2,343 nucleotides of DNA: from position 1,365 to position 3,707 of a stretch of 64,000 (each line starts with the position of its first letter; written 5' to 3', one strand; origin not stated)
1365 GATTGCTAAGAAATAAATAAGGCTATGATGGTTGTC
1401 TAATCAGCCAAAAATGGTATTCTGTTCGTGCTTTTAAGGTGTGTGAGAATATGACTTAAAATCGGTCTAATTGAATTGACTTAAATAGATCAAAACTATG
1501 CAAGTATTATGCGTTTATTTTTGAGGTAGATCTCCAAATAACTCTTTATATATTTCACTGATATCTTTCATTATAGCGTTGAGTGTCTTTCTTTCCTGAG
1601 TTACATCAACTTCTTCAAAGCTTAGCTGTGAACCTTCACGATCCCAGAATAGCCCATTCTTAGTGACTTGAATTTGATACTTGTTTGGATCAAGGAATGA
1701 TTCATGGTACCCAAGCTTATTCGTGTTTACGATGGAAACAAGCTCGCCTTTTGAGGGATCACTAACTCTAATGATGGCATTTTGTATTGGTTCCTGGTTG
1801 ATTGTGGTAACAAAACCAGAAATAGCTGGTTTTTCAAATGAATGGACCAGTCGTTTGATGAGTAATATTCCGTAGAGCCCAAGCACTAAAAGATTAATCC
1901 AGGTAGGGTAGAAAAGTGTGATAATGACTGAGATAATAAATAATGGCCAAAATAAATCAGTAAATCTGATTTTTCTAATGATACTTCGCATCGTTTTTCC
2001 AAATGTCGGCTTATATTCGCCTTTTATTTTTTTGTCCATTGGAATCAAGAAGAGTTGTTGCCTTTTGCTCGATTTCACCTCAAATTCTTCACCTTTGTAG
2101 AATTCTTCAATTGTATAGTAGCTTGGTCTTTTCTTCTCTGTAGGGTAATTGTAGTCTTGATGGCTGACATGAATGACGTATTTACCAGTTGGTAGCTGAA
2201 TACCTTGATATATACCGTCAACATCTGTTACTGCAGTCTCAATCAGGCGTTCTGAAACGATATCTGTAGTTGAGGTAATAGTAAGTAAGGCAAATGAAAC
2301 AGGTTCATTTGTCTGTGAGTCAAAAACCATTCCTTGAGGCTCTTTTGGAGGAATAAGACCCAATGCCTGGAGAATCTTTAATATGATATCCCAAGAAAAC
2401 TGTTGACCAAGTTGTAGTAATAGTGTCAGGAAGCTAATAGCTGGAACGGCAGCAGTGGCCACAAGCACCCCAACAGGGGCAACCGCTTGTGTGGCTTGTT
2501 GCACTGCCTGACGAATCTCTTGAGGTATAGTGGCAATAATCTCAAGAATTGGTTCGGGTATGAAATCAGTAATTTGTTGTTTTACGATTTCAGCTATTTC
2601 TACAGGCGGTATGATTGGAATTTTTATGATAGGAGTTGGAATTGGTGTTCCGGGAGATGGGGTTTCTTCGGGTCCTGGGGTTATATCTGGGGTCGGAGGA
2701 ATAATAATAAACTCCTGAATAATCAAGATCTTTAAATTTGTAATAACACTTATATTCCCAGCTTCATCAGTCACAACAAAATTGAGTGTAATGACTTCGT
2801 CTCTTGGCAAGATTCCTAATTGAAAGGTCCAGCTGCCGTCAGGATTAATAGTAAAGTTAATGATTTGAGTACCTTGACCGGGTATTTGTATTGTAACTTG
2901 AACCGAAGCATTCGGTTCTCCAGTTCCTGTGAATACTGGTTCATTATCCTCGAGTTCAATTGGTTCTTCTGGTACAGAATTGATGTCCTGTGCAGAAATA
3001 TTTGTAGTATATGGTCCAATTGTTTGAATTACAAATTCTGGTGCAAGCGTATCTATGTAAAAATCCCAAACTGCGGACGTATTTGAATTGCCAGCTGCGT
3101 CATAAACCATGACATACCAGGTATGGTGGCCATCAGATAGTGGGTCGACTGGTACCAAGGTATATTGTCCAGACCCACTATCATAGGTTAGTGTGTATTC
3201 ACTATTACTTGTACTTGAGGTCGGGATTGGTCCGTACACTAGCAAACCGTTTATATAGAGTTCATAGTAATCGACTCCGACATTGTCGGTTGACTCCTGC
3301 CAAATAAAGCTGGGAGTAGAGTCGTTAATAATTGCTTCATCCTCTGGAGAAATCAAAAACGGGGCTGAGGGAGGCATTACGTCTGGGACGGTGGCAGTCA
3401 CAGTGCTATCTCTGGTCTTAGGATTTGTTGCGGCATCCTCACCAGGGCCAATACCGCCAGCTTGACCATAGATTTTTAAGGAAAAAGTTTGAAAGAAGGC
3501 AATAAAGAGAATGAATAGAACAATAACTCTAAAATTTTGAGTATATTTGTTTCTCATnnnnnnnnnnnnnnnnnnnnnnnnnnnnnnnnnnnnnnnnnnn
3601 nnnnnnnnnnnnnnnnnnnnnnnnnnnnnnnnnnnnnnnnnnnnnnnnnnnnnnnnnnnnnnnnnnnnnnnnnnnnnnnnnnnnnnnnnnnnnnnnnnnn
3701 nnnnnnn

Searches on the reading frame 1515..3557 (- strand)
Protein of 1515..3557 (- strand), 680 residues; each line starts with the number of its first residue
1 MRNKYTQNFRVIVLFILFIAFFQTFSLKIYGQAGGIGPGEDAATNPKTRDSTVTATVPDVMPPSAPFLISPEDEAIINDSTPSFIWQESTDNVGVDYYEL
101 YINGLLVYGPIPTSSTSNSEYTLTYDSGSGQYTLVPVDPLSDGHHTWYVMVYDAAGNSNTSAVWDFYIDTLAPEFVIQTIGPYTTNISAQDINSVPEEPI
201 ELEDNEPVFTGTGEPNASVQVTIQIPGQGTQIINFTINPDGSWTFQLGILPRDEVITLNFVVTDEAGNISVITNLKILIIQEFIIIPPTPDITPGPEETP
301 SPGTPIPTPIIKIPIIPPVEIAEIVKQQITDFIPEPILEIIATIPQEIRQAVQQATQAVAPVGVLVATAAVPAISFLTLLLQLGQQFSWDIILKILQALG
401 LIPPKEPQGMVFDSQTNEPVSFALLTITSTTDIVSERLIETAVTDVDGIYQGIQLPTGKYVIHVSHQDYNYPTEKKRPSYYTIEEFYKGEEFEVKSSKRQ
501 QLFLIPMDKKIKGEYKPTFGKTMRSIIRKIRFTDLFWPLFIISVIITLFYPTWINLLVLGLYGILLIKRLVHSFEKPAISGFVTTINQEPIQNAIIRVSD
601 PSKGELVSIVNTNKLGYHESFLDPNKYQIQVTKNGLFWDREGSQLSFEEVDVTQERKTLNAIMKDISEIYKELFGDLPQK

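Call 30: search_protein_families(library=pfam, proteins=[window:1515-3557:-], max_evalue=0.00001)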
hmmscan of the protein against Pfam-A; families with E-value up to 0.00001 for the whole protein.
window:1515-3557:- (680 aa): 5 families
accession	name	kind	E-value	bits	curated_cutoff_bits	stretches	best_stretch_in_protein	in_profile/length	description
PF19077.6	Big_13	-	4.1e-21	75.8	27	2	203-277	25-98/102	Bacterial Ig-like domain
PF13620.12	CarboxypepD_reg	-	2.2e-14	54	32.3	1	408-470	3-60/82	Carboxypeptidase regulatory-like domain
PF17936.7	Big_6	-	6.9e-08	33.1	27.6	1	196-274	2-78/83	Bacterial Ig domain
PF13715.12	CarbopepD_reg_2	-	2.2e-06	28.1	32.2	0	408-470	2-56/88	CarboxypepD_reg-like domain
PF12245.14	Big_3_2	-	9.1e-06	26.3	23.3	0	248-277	87-118/122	Bacterial Ig-like domain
